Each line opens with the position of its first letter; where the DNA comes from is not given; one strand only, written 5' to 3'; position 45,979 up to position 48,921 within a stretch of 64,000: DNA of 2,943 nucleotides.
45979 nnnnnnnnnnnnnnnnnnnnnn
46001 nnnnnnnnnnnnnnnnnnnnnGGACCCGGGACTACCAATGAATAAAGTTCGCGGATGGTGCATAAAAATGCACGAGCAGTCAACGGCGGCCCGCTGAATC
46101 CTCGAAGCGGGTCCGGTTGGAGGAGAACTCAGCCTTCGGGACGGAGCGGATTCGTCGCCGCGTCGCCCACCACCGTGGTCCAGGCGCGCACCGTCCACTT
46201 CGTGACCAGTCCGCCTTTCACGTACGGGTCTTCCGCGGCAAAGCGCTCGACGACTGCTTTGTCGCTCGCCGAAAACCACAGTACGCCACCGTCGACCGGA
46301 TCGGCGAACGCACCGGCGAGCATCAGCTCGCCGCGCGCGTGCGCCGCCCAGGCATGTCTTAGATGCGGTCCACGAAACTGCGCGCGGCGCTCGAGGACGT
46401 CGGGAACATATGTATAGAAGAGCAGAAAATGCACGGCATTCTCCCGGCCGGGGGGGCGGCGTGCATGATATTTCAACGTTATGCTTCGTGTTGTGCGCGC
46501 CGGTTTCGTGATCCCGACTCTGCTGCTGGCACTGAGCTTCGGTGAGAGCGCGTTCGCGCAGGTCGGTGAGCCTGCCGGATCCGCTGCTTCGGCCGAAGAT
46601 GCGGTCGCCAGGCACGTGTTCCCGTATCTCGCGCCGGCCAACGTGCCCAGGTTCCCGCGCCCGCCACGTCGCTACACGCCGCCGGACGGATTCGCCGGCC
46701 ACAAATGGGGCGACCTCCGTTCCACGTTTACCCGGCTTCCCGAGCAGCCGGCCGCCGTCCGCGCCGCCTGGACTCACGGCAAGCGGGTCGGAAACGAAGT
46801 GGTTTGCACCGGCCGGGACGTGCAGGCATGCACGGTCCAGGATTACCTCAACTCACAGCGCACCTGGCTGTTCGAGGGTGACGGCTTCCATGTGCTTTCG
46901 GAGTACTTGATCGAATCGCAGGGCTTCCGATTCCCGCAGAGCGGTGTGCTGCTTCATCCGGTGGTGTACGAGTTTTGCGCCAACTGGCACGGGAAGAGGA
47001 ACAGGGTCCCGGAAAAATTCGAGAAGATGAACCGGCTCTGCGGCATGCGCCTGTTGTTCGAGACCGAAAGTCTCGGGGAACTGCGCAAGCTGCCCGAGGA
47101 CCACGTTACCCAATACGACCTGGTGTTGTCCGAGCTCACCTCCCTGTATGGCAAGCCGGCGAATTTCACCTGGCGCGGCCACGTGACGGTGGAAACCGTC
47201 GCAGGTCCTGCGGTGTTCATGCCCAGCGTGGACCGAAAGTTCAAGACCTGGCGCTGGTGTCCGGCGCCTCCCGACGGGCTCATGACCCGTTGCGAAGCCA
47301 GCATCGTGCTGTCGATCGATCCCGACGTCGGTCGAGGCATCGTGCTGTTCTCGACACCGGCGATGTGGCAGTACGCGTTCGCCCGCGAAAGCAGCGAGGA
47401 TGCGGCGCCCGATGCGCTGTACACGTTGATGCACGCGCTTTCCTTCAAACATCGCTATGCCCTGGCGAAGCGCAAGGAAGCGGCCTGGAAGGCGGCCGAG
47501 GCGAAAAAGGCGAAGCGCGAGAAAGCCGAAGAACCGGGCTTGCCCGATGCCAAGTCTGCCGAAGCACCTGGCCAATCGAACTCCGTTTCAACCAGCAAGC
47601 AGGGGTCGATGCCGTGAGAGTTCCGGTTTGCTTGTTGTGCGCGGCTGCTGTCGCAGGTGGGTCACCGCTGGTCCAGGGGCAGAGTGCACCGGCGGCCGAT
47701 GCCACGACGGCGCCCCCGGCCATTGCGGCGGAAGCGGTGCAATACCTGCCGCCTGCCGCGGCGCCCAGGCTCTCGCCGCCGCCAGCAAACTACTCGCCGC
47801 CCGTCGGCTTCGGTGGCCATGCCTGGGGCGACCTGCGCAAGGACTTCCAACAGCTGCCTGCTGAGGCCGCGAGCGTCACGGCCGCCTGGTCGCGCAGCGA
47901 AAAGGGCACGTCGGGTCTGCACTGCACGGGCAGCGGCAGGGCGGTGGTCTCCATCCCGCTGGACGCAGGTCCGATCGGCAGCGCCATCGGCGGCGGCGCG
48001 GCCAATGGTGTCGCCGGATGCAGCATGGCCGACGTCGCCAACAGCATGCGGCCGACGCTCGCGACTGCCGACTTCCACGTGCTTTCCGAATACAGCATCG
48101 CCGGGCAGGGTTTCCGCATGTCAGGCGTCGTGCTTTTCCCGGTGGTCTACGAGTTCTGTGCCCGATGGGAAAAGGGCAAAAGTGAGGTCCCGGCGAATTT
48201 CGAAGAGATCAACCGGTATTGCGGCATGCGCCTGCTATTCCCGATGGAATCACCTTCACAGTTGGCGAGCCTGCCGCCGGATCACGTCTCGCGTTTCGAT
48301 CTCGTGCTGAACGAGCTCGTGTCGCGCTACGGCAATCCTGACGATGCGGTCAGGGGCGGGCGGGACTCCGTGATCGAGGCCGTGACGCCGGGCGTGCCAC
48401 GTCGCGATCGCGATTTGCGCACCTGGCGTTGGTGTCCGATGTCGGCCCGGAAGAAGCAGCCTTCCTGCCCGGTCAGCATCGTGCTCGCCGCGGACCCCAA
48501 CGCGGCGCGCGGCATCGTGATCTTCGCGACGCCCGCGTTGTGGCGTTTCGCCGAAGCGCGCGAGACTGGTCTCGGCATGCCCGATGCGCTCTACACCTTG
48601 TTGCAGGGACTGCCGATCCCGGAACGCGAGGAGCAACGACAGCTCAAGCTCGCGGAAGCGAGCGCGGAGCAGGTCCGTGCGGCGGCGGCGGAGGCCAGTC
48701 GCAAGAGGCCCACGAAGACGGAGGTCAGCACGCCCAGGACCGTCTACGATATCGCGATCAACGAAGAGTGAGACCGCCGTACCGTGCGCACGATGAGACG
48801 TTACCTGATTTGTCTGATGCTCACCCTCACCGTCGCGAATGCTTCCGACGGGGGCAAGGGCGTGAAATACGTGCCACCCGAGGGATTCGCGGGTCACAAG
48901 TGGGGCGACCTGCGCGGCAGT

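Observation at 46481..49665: Tandem triplication of a Cys-rich secreted protein family with no recognisable domain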

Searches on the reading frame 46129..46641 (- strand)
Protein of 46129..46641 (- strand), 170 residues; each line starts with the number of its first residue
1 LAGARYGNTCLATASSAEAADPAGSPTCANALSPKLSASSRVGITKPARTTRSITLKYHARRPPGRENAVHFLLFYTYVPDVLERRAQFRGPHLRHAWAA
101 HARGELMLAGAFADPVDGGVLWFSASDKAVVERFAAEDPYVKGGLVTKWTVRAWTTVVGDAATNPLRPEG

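Call 21: search_protein_families(library=pfam, proteins=[window:46129-46641:-], max_evalue=0.001)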
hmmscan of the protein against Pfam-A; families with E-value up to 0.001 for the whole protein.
window:46129-46641:- (170 aa): 1 family
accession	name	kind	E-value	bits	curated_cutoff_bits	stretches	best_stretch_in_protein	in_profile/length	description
PF03795.20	YCII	-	5.8e-08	33.5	24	1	72-155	3-95/95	YCII-related domain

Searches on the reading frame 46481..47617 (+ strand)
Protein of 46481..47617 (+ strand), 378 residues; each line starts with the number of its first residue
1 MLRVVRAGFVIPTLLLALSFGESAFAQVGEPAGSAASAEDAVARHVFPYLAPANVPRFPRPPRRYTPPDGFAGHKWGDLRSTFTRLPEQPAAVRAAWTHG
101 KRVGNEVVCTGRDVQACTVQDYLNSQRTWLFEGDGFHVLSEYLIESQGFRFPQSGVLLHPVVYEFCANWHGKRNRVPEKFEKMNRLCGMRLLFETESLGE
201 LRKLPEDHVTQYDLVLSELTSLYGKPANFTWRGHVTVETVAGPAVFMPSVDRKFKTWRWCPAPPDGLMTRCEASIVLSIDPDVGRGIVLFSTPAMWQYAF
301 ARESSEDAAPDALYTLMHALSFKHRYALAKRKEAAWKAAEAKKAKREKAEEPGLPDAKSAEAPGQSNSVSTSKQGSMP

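Call 6: search_protein_families(library=pfam, proteins=[window:46481-47617:+], max_evalue=1)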
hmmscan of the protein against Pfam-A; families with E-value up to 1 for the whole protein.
window:46481-47617:+ (378 aa): 2 families
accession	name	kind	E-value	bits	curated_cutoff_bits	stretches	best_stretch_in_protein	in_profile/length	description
PF00803.23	3A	-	0.054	13.2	25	1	268-325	145-209/237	3A/RNA2 movement protein family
PF25746.1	Phage_Repressor_c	-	0.3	10.7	27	1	314-365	40-91/352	Streptomyces phage repressor protein c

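Call 7: search_protein_families(library=ncbifam, proteins=[window:46481-47617:+], max_evalue=1)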
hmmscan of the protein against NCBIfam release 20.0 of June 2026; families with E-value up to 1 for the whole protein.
window:46481-47617:+ (378 aa): 1 family
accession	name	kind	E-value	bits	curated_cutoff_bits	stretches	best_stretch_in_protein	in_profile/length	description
NF045636.1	isoglutsynth_GatD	equivalog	0.057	12.7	400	1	97-161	72-136/258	lipid II isoglutaminyl synthase subunit GatD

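Call 10: search_solved_structures(query=A1, max_evalue=10)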
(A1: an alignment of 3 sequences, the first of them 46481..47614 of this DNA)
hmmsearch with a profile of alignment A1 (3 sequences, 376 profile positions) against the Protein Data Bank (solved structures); distinct sequences matched with E-value up to 10: 0.

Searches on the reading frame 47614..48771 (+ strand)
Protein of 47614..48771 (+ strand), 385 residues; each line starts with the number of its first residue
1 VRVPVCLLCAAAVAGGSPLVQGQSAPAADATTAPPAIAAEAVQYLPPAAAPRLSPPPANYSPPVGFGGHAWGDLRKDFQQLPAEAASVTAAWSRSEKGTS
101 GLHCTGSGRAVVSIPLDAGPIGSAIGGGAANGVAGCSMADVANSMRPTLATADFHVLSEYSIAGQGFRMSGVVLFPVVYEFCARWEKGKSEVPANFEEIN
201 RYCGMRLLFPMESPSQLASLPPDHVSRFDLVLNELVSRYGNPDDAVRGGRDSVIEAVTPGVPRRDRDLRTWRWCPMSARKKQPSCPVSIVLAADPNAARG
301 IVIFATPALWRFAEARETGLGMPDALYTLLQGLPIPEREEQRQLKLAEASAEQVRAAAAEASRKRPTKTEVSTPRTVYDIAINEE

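Call 6: search_protein_families(library=pfam, proteins=[window:47614-48771:+], max_evalue=1)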
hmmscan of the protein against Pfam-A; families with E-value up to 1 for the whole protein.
window:47614-48771:+ (385 aa): 0 families

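Call 7: search_protein_families(library=ncbifam, proteins=[window:47614-48771:+], max_evalue=1)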
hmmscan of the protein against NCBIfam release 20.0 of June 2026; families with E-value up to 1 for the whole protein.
window:47614-48771:+ (385 aa): 0 families

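Call 60: find_homologous_proteins(query=window:47614-48768:+, max_evalue=1e-40)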
Query window:47614-48768:+ (385 aa): 47 proteins with E <= 1e-40 among 8000 candidates.
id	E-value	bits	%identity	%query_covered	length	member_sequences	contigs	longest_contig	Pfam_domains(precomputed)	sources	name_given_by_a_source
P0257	1.5e-249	845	98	100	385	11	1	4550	-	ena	-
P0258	1.0e-180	619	78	90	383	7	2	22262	-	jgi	jgi:hypothetical protein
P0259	2.8e-77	278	45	88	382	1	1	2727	-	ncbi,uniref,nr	ncbi:MAG TPA: hypothetical protein VFM98_11310 [Ramlibacter sp.]|uniref:hypothetical protein n=1 Tax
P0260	1.7e-75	273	42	90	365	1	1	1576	-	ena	-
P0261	3.8e-75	271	43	87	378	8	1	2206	-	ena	-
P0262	9.4e-75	270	44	88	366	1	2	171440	-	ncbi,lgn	-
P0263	4.9e-74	268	45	82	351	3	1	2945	-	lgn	-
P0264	6.3e-74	267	44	86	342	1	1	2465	-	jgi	jgi:hypothetical protein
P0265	1.7e-73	266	44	79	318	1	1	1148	-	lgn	-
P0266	1.1e-72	263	44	88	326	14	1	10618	-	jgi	jgi:hypothetical protein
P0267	6.3e-71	258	44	77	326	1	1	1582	-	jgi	jgi:hypothetical protein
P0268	1.7e-70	256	43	79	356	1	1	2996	-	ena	-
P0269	1.0e-68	250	42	85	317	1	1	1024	-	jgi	-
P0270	1.0e-68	250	42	78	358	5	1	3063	-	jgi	jgi:hypothetical protein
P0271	2.1e-68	249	41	77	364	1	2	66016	-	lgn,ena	-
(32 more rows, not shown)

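Call 61: find_encoding_contigs(protein=P0258, flank=6000, max_places=2)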
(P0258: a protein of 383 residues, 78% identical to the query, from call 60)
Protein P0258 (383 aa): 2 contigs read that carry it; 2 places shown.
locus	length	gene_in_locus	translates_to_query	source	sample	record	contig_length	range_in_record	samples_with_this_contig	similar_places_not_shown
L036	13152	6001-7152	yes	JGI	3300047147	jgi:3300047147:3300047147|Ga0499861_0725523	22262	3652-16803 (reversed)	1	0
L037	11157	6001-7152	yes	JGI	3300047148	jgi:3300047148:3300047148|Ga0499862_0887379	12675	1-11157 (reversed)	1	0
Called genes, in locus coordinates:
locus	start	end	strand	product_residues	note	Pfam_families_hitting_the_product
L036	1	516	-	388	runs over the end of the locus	PF00202:Aminotran_3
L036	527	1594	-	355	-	PF01118:Semialdhyde_dh, PF22698:Semialdhyde_dhC_1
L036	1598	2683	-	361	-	-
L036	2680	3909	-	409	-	PF00764:Arginosuc_synth, PF20979:Arginosuc_syn_C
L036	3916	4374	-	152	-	PF01316:Arg_repressor, PF02863:Arg_repressor_C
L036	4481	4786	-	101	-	PF03795:YCII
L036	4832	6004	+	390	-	-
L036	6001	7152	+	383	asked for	-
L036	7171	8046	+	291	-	-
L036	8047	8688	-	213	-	PF13532:2OG-FeII_Oxy_2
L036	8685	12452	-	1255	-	PF27051:TamB_N, PF04357:TamB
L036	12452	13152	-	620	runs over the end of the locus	PF07244:POTRA (faint), PF17243:POTRA_TamA_1, PF01103:Omp85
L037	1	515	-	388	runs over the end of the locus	PF00202:Aminotran_3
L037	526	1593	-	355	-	PF01118:Semialdhyde_dh, PF22698:Semialdhyde_dhC_1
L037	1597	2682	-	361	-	-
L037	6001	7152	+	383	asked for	-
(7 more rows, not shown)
